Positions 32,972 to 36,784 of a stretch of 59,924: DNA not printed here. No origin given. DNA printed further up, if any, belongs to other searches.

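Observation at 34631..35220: Isoleucyl-tRNA synthetase with a complete histidine-phosphatase (PGM-family) domain inserted in its catalytic core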

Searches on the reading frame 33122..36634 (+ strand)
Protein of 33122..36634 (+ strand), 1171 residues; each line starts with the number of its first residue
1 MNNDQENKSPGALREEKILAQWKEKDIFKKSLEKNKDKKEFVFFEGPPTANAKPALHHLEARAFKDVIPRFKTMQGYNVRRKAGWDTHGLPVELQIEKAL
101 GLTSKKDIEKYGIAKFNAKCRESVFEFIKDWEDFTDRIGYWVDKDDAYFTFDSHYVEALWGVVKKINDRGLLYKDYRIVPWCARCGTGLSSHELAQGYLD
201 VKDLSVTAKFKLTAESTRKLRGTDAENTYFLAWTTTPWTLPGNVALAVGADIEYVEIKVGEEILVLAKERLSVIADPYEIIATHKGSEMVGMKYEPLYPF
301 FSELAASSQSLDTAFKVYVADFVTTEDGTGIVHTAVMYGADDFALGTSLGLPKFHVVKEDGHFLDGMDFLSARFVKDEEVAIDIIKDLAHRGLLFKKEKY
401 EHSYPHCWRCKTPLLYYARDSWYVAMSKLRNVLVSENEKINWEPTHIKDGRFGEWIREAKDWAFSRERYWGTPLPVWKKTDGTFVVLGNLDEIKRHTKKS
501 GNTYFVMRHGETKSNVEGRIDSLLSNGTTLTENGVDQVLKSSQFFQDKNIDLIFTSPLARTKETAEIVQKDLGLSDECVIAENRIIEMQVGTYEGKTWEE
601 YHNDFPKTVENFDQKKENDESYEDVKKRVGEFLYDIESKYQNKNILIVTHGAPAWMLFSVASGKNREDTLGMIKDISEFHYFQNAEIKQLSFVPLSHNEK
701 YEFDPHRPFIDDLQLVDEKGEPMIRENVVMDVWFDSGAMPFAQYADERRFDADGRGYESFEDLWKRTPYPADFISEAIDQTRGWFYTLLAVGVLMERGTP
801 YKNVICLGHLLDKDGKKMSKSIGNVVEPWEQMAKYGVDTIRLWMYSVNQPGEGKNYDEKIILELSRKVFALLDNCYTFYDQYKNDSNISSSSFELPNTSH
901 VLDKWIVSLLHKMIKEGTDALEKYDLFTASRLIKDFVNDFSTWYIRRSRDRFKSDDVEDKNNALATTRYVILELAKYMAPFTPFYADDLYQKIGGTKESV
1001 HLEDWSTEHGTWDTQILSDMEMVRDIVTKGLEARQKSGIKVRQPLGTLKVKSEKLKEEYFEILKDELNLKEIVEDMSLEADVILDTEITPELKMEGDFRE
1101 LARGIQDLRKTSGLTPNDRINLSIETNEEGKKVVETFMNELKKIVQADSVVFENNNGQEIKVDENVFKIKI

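Call 3: search_protein_families(library=pfam, proteins=[window:33122-36634:+], max_evalue=0.01)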
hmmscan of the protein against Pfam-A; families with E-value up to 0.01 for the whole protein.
window:33122-36634:+ (1171 aa): 5 families
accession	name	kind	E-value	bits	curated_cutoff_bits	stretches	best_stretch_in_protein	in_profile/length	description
PF00133.28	tRNA-synt_1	-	2.1e-107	359.9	22.7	2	18-498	2-268/414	tRNA synthetases class I (I, L, M and V)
PF00300.27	His_Phos_1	-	1e-35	123.6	21.7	1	505-667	2-164/194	Histidine phosphatase superfamily (branch 1)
PF08264.19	Anticodon_1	-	5.2e-32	111.2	25.1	1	903-1045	1-144/148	Anticodon-binding domain of tRNA ligase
PF19302.4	DUF5915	-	2e-18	67.1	27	1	1051-1171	73-192/195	Domain of unknown function (DUF5915)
PF09334.17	tRNA-synt_1g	-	9.9e-15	54.6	20.1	2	726-857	241-367/391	tRNA synthetases class I (M)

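Call 4: search_protein_families(library=ncbifam, proteins=[window:33122-36634:+], max_evalue=0.01)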
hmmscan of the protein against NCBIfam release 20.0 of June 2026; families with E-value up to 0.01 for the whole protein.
window:33122-36634:+ (1171 aa): 32 families (the best 25 are shown)
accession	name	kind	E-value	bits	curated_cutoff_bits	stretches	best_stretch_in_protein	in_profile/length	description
TIGR00392.1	ileS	equivalog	7.5e-255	848.2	621.4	2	13-504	10-506/861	isoleucine--tRNA ligase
NF000258.1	MupB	exception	2.2e-230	767.3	1900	3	13-480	7-459/1033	mupirocin-resistant isoleucine--tRNA ligase MupB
NF000257.1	MupA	exception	1.9e-225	750.9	1900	3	16-481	10-456/1024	mupirocin-resistant isoleucine--tRNA ligase MupA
TIGR00422.1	valS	equivalog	2.1e-109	366.8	612.1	3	723-1130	444-847/863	valine--tRNA ligase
NF009687.0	PRK13208.1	equivalog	1.5e-108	364.1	738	3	705-1077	431-787/801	valine--tRNA ligase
NF040702.1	ileS_w_GNAT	exception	4.1e-95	319.4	1999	3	12-262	20-273/1100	isoleucine--tRNA ligase, N-acetyltransferase domain-containing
NF004349.1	PRK05729.1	equivalog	1.5e-93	314.6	704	3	721-1068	432-759/860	valine--tRNA ligase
NF000540.1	alt_ValS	exception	2.7e-53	181.1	900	3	756-1070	514-820/827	valine--tRNA ligase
NF011492.0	PRK14900.1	equivalog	9.1e-52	176.1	1783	3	723-999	450-713/1044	valine--tRNA ligase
NF008957.0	PRK12300.1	subfamily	5.9e-45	153.6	677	2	15-333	10-312/946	leucine--tRNA ligase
TIGR00395.1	leuS_arch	equivalog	3.1e-42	144.6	648.5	2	785-1155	590-923/938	leucine--tRNA ligase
TIGR00396.1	leuS_bact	equivalog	1.1e-28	99.9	548.4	3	15-206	7-181/843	leucine--tRNA ligase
NF005567.0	PRK07238.1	equivalog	1.9e-25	90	326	1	496-662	172-338/378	bifunctional RNase H/acid phosphatase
TIGR03162.1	ribazole_cobC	equivalog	9e-24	83.9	162.9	1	506-670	3-164/176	alpha-ribazole phosphatase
NF038349.1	dPGM_arch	equivalog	3.6e-23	82.5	225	1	506-663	3-150/194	2,3-diphosphoglycerate-dependent phosphoglycerate mutase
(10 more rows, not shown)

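Call 14: search_solved_structures(query=window:33122-36634:+, max_evalue=1e-20, show_alignments=2)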
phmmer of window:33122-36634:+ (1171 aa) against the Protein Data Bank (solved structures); distinct sequences matched with E-value up to 1e-20: 22.
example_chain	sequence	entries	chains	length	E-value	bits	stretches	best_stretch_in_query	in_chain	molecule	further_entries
8c8w_A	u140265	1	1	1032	3.2e-230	770.5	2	12-496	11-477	Isoleucine--tRNA ligase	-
8c8u_A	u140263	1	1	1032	1.5e-229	768.2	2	12-496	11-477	Isoleucine--tRNA ligase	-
8c8v_A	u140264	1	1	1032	2.6e-229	767.5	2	12-496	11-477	Isoleucine--tRNA ligase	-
8c9d_A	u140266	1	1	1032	8.2e-228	762.5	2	12-496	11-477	Isoleucine--tRNA ligase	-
1ile_A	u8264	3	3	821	3.5e-221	740.5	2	14-498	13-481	ISOLEUCYL-TRNA SYNTHETASE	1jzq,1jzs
8wnd_A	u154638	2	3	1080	1.2e-160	540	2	14-496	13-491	isoleucine--tRNA ligase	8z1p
9wqs_A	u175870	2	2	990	4.6e-157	528.2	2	14-495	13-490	Isoleucine--tRNA ligase, cytoplasmic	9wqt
7d5c_A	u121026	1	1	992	4.7e-157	528.1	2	14-495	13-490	Isoleucine--tRNA ligase, cytoplasmic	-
6ldk_A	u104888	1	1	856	1e-156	527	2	13-495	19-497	Isoleucine--tRNA ligase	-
9w01_B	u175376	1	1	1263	1.9e-151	509.6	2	14-494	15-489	Isoleucine--tRNA ligase, cytoplasmic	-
1ffy_A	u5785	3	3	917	4.3e-92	313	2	14-487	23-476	ISOLEUCYL-TRNA SYNTHETASE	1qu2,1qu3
8c9f_A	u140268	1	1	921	2e-89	304.2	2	14-496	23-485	Isoleucine--tRNA ligase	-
8c9e_A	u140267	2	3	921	9.9e-88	298.5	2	14-497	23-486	Isoleucine--tRNA ligase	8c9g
8wni_A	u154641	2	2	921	6.5e-71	242.8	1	12-477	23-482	Isoleucine--tRNA ligase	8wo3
8wnf_A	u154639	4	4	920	6.6e-71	242.8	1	12-477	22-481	Isoleucine--tRNA ligase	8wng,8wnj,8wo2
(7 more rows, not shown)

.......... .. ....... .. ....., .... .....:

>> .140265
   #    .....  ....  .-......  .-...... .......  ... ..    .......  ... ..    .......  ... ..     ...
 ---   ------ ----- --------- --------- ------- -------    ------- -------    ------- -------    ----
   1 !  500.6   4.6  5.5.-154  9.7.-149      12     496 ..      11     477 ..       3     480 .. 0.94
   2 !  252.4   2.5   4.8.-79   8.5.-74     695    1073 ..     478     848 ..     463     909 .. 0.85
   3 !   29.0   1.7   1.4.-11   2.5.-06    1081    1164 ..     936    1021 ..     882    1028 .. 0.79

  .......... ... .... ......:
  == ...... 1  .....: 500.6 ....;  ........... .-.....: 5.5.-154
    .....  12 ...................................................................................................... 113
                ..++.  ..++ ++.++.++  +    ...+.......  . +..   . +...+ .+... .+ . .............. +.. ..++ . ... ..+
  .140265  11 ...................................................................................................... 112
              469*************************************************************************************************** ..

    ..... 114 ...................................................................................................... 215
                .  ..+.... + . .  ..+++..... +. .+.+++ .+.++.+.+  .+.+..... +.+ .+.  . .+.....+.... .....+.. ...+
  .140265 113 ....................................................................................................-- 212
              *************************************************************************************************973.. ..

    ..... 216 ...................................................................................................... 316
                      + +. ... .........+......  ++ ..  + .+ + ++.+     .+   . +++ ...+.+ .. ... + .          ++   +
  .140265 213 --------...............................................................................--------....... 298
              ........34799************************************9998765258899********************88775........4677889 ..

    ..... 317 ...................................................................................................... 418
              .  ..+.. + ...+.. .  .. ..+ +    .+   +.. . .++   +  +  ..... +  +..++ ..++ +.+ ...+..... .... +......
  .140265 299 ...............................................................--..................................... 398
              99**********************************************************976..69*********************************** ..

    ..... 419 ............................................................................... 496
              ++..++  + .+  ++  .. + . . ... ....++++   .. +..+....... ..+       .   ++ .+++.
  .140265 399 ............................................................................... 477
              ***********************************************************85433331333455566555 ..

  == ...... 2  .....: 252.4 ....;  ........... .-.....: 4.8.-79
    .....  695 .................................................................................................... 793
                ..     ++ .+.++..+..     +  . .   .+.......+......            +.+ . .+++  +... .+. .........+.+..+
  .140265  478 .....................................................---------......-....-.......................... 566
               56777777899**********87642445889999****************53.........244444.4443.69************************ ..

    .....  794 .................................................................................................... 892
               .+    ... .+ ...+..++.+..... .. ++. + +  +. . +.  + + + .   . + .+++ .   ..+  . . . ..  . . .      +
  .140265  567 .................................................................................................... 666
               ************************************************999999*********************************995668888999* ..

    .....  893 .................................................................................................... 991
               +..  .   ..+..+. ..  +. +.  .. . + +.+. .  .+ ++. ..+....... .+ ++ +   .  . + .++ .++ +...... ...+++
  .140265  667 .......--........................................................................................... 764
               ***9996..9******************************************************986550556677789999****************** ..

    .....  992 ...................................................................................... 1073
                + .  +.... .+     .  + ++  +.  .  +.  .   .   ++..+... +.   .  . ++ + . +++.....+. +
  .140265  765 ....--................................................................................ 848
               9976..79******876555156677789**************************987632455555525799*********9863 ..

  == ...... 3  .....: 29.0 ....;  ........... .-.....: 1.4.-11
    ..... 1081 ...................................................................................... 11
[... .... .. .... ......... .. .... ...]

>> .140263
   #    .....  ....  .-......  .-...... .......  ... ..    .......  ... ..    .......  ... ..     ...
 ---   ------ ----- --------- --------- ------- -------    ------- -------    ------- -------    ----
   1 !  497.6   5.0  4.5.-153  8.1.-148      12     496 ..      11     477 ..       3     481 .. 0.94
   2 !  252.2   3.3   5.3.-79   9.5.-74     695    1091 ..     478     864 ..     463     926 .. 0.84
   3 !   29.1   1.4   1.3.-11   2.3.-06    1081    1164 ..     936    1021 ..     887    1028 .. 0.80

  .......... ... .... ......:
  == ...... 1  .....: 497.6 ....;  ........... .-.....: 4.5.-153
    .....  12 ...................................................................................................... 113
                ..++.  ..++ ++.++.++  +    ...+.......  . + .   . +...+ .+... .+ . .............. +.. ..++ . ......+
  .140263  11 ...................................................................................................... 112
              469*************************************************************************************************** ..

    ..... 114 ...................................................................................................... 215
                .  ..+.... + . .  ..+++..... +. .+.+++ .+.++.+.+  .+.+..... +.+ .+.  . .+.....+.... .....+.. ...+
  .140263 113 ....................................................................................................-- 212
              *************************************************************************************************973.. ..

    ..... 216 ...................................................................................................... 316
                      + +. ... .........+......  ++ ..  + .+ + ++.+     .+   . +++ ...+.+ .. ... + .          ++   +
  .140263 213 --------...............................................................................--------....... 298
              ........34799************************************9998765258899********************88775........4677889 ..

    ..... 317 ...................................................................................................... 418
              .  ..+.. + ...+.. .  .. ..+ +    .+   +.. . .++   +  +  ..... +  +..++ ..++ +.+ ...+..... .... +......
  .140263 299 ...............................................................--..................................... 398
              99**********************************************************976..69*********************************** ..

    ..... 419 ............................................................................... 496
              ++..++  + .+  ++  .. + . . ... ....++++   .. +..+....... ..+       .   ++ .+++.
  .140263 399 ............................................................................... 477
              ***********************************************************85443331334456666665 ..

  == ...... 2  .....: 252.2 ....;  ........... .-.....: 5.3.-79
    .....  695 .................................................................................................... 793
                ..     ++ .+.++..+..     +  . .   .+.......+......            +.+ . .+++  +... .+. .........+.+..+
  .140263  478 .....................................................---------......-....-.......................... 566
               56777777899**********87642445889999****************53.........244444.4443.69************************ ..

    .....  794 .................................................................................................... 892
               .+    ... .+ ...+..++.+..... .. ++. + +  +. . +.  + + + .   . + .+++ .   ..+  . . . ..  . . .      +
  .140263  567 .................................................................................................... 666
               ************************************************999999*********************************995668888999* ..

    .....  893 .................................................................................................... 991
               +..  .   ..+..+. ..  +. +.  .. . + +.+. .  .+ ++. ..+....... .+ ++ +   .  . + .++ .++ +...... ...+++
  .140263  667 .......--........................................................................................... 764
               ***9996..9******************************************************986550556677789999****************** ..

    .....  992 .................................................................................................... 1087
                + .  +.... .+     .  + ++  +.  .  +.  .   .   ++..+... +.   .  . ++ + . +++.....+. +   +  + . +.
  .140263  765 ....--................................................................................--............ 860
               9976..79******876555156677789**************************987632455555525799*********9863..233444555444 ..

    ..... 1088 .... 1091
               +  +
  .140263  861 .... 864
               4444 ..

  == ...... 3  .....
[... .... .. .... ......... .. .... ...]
